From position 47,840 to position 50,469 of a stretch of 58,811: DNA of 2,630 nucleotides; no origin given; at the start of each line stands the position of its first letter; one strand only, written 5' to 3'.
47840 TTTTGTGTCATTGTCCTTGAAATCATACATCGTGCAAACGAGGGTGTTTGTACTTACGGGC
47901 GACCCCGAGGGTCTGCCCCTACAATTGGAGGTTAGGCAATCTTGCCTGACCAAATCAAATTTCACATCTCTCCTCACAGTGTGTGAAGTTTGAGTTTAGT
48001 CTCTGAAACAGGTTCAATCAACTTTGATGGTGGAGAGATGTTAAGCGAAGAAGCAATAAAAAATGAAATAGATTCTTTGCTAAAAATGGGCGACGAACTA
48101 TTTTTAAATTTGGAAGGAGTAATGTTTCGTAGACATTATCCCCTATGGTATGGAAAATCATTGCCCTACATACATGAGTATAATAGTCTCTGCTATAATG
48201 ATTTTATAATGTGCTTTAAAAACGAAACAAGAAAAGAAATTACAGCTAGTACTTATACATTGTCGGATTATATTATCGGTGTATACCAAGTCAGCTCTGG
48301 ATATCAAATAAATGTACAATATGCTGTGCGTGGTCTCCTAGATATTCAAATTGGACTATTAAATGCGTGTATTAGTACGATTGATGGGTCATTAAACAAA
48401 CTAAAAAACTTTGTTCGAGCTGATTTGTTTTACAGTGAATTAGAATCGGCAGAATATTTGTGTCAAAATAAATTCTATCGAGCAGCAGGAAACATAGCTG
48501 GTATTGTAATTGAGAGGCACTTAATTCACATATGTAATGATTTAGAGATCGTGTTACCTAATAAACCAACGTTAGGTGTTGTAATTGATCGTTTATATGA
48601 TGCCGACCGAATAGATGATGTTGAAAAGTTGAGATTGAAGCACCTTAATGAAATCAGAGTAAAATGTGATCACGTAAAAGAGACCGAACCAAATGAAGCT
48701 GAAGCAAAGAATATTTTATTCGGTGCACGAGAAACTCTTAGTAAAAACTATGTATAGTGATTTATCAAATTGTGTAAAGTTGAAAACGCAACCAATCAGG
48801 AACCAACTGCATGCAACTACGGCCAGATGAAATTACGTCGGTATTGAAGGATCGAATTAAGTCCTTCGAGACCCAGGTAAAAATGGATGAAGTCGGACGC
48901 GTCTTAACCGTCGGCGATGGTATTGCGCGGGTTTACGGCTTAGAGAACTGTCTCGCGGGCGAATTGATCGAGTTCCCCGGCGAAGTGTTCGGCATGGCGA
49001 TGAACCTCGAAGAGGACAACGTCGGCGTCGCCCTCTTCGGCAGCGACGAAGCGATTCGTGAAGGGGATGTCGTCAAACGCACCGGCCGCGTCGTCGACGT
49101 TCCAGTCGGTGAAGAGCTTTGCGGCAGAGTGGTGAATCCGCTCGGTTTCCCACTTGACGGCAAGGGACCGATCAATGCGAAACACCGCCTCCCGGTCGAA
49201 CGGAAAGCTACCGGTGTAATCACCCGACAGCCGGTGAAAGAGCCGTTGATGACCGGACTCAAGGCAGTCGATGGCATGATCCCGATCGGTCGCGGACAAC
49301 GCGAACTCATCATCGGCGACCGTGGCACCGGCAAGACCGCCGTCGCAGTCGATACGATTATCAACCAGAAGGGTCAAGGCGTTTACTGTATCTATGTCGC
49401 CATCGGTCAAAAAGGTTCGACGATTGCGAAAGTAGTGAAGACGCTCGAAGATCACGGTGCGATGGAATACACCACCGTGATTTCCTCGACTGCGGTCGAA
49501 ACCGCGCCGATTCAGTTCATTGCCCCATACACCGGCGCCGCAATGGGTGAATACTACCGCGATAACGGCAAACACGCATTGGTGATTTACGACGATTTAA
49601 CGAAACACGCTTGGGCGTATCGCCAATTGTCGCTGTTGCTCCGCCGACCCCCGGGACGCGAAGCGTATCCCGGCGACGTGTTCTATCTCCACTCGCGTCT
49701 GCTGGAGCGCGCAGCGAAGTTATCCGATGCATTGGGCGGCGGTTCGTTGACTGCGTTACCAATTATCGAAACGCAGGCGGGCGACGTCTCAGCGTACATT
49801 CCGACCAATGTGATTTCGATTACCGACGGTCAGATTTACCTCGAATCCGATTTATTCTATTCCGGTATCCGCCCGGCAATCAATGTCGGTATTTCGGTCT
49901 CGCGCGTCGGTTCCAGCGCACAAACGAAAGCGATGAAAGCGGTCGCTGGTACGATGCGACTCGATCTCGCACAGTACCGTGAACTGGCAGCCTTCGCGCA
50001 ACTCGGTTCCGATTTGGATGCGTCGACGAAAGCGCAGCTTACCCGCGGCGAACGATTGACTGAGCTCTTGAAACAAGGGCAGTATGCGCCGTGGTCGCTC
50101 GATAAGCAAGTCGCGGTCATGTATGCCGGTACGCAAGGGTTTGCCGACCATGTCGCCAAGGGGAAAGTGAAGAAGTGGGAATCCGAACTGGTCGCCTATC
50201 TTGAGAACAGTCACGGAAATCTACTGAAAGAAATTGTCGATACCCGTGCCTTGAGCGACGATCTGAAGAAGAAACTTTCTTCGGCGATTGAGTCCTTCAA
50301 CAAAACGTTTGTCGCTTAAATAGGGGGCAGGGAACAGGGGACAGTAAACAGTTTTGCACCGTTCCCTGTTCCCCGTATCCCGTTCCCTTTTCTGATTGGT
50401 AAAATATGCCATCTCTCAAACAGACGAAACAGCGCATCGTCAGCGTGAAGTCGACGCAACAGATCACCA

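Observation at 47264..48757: Candidate two-gene module: small membrane protein plus HEPN-like (Rx4H) protein, adjacent to MNT-HEPN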

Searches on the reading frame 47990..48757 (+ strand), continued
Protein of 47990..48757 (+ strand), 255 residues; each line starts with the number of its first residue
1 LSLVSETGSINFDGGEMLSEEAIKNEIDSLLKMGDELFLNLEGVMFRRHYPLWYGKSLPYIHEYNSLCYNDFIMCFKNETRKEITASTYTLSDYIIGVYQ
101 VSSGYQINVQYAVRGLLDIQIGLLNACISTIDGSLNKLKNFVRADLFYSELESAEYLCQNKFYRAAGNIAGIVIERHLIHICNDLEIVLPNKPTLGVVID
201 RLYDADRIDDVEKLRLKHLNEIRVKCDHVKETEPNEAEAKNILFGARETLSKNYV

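Call 43: search_protein_families(library=pfam, alignment_id=A3, max_evalue=0.00001)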
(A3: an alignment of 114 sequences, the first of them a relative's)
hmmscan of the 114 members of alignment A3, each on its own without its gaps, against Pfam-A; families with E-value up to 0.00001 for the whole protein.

A. member 1, L001:10917-11549:+ (211 aa): 0 families

B. families by the number of members that match (of 114 scanned): 107 families (the first 25 are shown)
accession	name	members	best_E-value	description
PF01420.25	Methylase_S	5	1.1e-49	Type I restriction modification DNA specificity domain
PF00589.27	Phage_integrase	4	5.1e-33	Phage integrase family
PF02384.22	N6_Mtase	3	8.9e-55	N-6 DNA Methylase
PF04851.21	ResIII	3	1.1e-40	Type III restriction enzyme, res subunit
PF13588.12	HSDR_N_2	3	3.6e-20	Type I restriction enzyme R protein N terminus (HSDR_N)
PF07669.17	Eco57I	3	1.7e-12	Eco57I restriction-modification methylase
PF00268.27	Ribonuc_red_sm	2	1.8e-92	Ribonucleotide reductase, small chain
PF00977.27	His_biosynth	2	8.2e-87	Histidine biosynthesis protein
PF07693.20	KAP_NTPase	2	2.4e-54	KAP family P-loop domain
PF00072.30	Response_reg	2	2.7e-26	Response regulator receiver domain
PF01850.27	PIN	2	1.9e-17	PIN domain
PF18928.5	DUF5677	2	4.2e-17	Family of unknown function (DUF5677)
PF00583.31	Acetyltransf_1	2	1.7e-15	Acetyltransferase (GNAT) family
PF18766.7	SWI2_SNF2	2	7.2e-14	SWI2/SNF2 ATPase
PF13508.13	Acetyltransf_7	2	3.9e-13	Acetyltransferase (GNAT) domain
PF13643.11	DUF4145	2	3.8e-06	Domain of unknown function (DUF4145)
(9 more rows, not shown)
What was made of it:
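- Neighbour Pfam content is heterogeneous, led by type I R-M domains, integrases, KAP NTPase and PIN (call 43).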

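Call 45: find_encoding_contigs(protein=P0001, flank=10000)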
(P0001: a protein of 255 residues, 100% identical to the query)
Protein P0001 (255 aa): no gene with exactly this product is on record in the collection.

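Call 54: find_homologous_proteins(query=A5, max_evalue=1e-10)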
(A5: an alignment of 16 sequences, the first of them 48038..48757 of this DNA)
Query A5 (16 sequences) (239 aa, profile of the alignment): 290 proteins with E <= 1e-10 among 4608 candidates; the best 120 are listed.
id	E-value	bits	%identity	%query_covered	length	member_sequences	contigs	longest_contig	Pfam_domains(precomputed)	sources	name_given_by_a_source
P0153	5.2e-101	355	34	97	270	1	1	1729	-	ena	-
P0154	2.3e-100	353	36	95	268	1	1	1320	-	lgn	-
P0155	2.9e-100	353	35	85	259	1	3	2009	-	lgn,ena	-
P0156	3.2e-100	353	33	84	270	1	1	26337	-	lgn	-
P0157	1.1e-99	351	34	96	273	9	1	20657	-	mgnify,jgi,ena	mgnify:CR=1 FL=1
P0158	4.5e-99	349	30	84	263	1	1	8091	-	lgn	-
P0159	5.9e-99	349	37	85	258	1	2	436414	-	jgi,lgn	jgi:hypothetical protein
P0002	7.2e-99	348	32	92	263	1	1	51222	-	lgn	-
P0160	7.3e-99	348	32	86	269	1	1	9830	-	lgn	-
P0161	1.0e-98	348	34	95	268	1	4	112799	-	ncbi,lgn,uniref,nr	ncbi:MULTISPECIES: hypothetical protein [unclassified Bradyrhizobium]|uniref:hypothetical protein n=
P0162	1.0e-98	348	34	84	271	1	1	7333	-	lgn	-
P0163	1.1e-98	348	32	86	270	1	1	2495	-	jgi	-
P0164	1.2e-98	348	30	84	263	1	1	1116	-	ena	-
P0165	1.5e-98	347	31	84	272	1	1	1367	-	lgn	-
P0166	1.5e-98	347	36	84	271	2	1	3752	-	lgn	-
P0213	7.7e-95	335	33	86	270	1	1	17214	PF05168.20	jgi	jgi:HEPN domain-containing protein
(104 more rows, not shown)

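Call 55: search_protein_families(library=padloc, alignment_id=A1, max_evalue=0.001)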
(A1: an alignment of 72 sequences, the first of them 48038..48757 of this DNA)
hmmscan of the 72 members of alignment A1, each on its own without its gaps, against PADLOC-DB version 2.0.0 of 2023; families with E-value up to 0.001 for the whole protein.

A. member 1, window:48038-48757:+ (239 aa): 0 families

B. families by the number of members that match (of 72 scanned): 1 family
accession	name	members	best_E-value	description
PDLC01680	Cas13-ApeA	1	0.00027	Cas13-ApeA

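Call 56: search_protein_families(library=ncbifam, alignment_id=A1, max_evalue=0.001)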
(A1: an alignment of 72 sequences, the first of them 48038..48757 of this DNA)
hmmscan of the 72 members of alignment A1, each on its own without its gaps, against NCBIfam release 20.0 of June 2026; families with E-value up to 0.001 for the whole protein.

A. member 1, window:48038-48757:+ (239 aa): 0 families

B. families by the number of members that match (of 72 scanned): 0 families
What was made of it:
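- Closest known: DUF4145-like HEPN proteins. Different: No named family, NCBIfam or PADLOC model covers it (calls 55, 56).
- Tried and rejected: One marginal Cas13-ApeA hit and nothing else (calls 55, 56).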

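Call 65: fold_search(model_id=the predicted structure, library=viral)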
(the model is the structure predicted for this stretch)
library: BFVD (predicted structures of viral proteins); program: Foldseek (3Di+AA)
matches with E <= 10: 99; with E <= 0.001: 0
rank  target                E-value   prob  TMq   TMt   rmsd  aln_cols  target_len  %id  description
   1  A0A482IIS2            1.2e-01  1.00  0.34  0.27   3.1       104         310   19  (no name in the UniProt tables at hand)
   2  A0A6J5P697            7.2e-01  0.14  0.23  0.10  20.8       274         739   14  Peptidase M23 [uncultured Caudovirales phage]
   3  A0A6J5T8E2            8.0e-01  0.25  0.29  0.11  19.8       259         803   14  Uncharacterized protein [uncultured Caudovirales phage]
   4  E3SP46                1.2e+00  0.15  0.25  0.11  19.9       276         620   12  Predicted protein [Cyanophage NATL2A-133]
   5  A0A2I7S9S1            1.5e+00  0.57  0.23  0.39   6.0       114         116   15  (no name in the UniProt tables at hand)
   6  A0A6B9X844            1.7e+00  0.16  0.30  0.10  17.2       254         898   11  (no name in the UniProt tables at hand)
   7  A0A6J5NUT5            1.7e+00  0.11  0.23  0.15  16.8       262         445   13  Uncharacterized protein [uncultured Caudovirales phage]
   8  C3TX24                2.0e+00  0.08  0.20  0.21  15.5       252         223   16  Uncharacterized protein [Euproctis pseudoconspersa nucleopolyhedrovirus]
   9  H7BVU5                2.1e+00  0.07  0.18  0.17  23.7       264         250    9  (no name in the UniProt tables at hand)
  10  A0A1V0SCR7            2.1e+00  0.03  0.15  0.12  21.5       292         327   12  Uncharacterized protein [Indivirus ILV1]
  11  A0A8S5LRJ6            2.5e+00  0.03  0.13  0.11  27.6       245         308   10  Minor capsid protein [Myoviridae sp. ctmii12]
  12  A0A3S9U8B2            2.6e+00  0.07  0.23  0.10  22.6       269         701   13  Structural protein [Alteromonas phage ZP6]
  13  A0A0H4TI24            2.7e+00  0.33  0.25  0.33   8.4       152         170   14  (no name in the UniProt tables at hand)
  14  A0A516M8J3            2.7e+00  0.05  0.17  0.06  20.9       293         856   12  (no name in the UniProt tables at hand)
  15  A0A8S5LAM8            2.8e+00  0.10  0.16  0.26  15.7       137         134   13  Uncharacterized protein [Siphoviridae sp. ctv2R2]
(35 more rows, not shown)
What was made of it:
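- Tried and rejected: One partial HEPN-like hit and nothing for the N-terminal domain (call 65).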

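Call 68: search_protein_families(library=pfam, proteins=[L057:1476-3992:+, L057:4834-7278:+, L067:1474-3993:+, L067:4821-7328:+, L035:2071-3993:+, L035:4818-6170:+, L064:2790-3977:+, L064:4801-5643:+, L060:2260-3996:+, L059:2598-3998:+], max_evalue=0.00001)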
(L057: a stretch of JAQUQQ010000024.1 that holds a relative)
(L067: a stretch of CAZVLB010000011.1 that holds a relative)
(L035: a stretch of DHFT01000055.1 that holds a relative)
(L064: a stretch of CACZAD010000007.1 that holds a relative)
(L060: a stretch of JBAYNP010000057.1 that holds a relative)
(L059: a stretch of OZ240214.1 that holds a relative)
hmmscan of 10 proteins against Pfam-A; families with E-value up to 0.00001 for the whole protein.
L057:1476-3992:+ (839 aa): 4 families
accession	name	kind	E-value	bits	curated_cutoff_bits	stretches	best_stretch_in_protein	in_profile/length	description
PF04851.21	ResIII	-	1.3e-38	132.9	22.5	1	190-342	4-163/164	Type III restriction enzyme, res subunit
PF18766.7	SWI2_SNF2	-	2.6e-13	50.6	26.7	1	193-343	1-157/221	SWI2/SNF2 ATPase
PF00270.35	DEAD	-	6.8e-12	45.9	26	1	192-345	2-164/167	DEAD/DEAH box helicase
PF13588.12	HSDR_N_2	-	2.1e-06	28.2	25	1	59-126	36-106/110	Type I restriction enzyme R protein N terminus (HSDR_N)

L057:4834-7278:+ (815 aa): 4 families
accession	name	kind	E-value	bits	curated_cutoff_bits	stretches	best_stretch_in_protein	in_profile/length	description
PF02384.22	N6_Mtase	-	8.9e-55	186.6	20.4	1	133-470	4-306/311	N-6 DNA Methylase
PF01420.25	Methylase_S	-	2e-45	155.5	22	2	475-636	2-167/168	Type I restriction modification DNA specificity domain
PF07669.17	Eco57I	-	1.7e-07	32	25.3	1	281-362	69-155/171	Eco57I restriction-modification methylase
PF01170.24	UPF0020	-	2.8e-06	27.6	22.3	1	165-299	20-131/197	RMKL-like, methyltransferase domain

L067:1474-3993:+ (840 aa): 5 families
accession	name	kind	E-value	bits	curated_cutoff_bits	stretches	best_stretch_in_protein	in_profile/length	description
PF04851.21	ResIII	-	1.1e-40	139.7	22.5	1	192-344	4-163/164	Type III restriction enzyme, res subunit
PF18766.7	SWI2_SNF2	-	7.2e-14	52.4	26.7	1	195-344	1-156/221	SWI2/SNF2 ATPase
PF00270.35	DEAD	-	2.7e-12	47.2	26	1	193-346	1-163/167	DEAD/DEAH box helicase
PF04313.20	HSDR_N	-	2.5e-08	34.5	25.1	1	57-123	121-195/198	Type I restriction enzyme R protein N terminus (HSDR_N)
PF13588.12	HSDR_N_2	-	6.6e-07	29.9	25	1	59-128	34-106/110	Type I restriction enzyme R protein N terminus (HSDR_N)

L067:4821-7328:+ (836 aa): 3 families
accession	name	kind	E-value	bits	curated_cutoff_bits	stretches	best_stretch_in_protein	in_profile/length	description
PF02384.22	N6_Mtase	-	2.6e-54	185.1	20.4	1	133-468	4-302/311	N-6 DNA Methylase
PF01420.25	Methylase_S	-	1.1e-49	169.3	22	2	642-808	4-154/168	Type I restriction modification DNA specificity domain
PF07669.17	Eco57I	-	2e-07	31.7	25.3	1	286-376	70-169/171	Eco57I restriction-modification methylase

L035:2071-3993:+ (641 aa): 3 families
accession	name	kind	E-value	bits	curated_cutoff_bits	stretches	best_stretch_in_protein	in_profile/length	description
PF02384.22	N6_Mtase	-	5e-37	128.3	20.4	1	310-583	5-244/311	N-6 DNA Methylase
PF13588.12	HSDR_N_2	-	3.6e-20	72.5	25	1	60-168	1-110/110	Type I restriction enzyme R protein N terminus (HSDR_N)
PF07669.17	Eco57I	-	1.7e-12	48.2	25.3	1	388-547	3-164/171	Eco57I restriction-modification methylase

L035:4818-6170:+ (451 aa): 1 family
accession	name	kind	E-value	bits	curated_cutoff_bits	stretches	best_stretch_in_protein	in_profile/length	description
PF01420.25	Methylase_S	-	7.8e-19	68.9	22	2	35-203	2-159/168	Type I restriction modification DNA specificity domain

L064:2790-3977:+ (396 aa): 1 family
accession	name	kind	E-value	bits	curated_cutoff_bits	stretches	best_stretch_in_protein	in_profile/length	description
PF01420.25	Methylase_S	-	4.4e-34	118.5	22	2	4-175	1-162/168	Type I restriction modification DNA specificity domain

L064:4801-5643:+ (281 aa): 1 family
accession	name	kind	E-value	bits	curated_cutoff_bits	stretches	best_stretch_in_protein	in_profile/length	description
PF04326.19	SLFN_AlbA_2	-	2e-15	57.8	25.3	1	23-130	1-98/118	Schlafen, AlbA_2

L060:2260-3996:+ (579 aa): 1 family
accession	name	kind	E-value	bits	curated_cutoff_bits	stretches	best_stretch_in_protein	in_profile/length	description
PF01555.25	N6_N4_Mtase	-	3.6e-40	138.7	26.7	1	109-415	1-206/221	DNA methylase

L059:2598-3998:+ (467 aa): 1 family
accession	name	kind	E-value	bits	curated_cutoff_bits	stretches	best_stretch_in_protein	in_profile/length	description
PF01420.25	Methylase_S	-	1.3e-10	42.2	22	1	23-193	1-154/168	Type I restriction modification DNA specificity domain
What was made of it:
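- In 6 of 6 tight operons checked, the gene lies between R-M genes (call 68). Most family members are solitary or R-M-embedded (calls 43, 68).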

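Call 89: search_dna_similar(query=window:48038-48757:+, collection=plasmids, mode=protein, max_evalue=0.001, max_rows=15)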
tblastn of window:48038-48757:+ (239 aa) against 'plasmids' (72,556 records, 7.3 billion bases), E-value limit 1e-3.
Records with a match: 1; places in all: 1; records where one place covers at least 80% of the query: 1.
Best place of each record, by identity: <60% 1.
By first word of the organism name: Paraburkholderia 1.
By predicted mobility (MOB-suite, as given by PLSDB): non-mobilizable 1.
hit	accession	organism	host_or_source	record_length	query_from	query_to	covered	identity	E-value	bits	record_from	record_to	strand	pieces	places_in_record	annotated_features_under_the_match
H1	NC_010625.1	Paraburkholderia phymatum STM815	-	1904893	30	238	87%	30.5%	8e-25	109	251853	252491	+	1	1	record has no annotation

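Call 90: search_dna_similar(query=window:48038-48757:+, collection=phages, mode=protein, max_evalue=0.001, max_rows=15)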
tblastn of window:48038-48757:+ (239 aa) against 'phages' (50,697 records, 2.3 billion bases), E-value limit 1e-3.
No match.
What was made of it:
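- Tried and rejected: HEPN-like protein in mobile-element collections. tblastn found no phage match and one megaplasmid match (calls 89, 90).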

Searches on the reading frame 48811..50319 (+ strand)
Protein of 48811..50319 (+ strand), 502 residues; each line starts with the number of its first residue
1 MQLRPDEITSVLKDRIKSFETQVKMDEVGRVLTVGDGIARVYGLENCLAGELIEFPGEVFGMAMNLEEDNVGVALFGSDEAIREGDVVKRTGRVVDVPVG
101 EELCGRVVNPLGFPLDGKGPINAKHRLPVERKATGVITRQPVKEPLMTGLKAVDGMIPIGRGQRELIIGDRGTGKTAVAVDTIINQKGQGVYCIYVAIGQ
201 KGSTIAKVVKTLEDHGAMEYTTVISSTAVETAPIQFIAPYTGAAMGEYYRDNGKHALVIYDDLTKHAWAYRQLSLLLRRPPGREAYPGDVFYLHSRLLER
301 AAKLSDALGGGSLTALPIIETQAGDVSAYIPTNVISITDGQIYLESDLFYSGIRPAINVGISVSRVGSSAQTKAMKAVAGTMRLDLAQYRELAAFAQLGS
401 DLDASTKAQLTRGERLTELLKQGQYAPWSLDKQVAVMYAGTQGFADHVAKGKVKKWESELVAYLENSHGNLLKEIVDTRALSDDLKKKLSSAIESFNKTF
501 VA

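Call 6: search_protein_families(library=pfam, proteins=[window:48811-50319:+], max_evalue=1)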
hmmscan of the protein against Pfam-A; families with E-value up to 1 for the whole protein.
window:48811-50319:+ (502 aa): 8 families
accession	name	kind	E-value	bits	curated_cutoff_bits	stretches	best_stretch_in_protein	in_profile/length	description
PF00006.31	ATP-synt_ab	-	8.1e-83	277.7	29.5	1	149-364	1-213/213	ATP synthase alpha/beta family, nucleotide-binding domain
PF00306.32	ATP-synt_ab_C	-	2.6e-47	160.7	27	1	371-496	1-126/126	ATP synthase alpha/beta chain, C terminal domain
PF02874.29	ATP-synt_ab_N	-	8.3e-18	65.1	20.9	1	26-92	3-69/69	ATP synthase alpha/beta family, beta-barrel domain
PF06745.19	ATPase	-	0.0009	19.1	26.6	1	148-212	3-70/231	KaiC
PF01637.24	ATPase_2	-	0.0078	16.5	33.2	1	151-266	9-122/225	ATPase domain predominantly from Archaea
PF00211.25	Guanylate_cyc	-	0.059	13.4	21.9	1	4-49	27-72/183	Adenylate and Guanylate cyclase catalytic domain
PF09378.16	HAS-barrel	-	0.081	13.5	25.2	1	27-88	4-88/90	HAS barrel domain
PF13191.12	AAA_16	-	0.11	13.5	32.6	1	159-200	21-62/167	AAA ATPase domain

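Call 63: find_encoding_contigs(protein=window:48811-50319:+, flank=6000, max_places=10)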
Protein window:48811-50319:+ (502 aa): 1 contig read that carries it; 1 place shown.
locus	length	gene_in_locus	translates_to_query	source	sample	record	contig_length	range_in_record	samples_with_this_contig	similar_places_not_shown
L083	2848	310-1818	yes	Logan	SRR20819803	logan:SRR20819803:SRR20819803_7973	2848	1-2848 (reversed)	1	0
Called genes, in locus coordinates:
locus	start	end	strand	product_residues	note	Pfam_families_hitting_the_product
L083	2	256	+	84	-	?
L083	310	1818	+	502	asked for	PF02874:ATP-synt_ab_N, PF00006:ATP-synt_ab, PF00306:ATP-synt_ab_C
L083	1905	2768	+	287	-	PF00231:ATP-synt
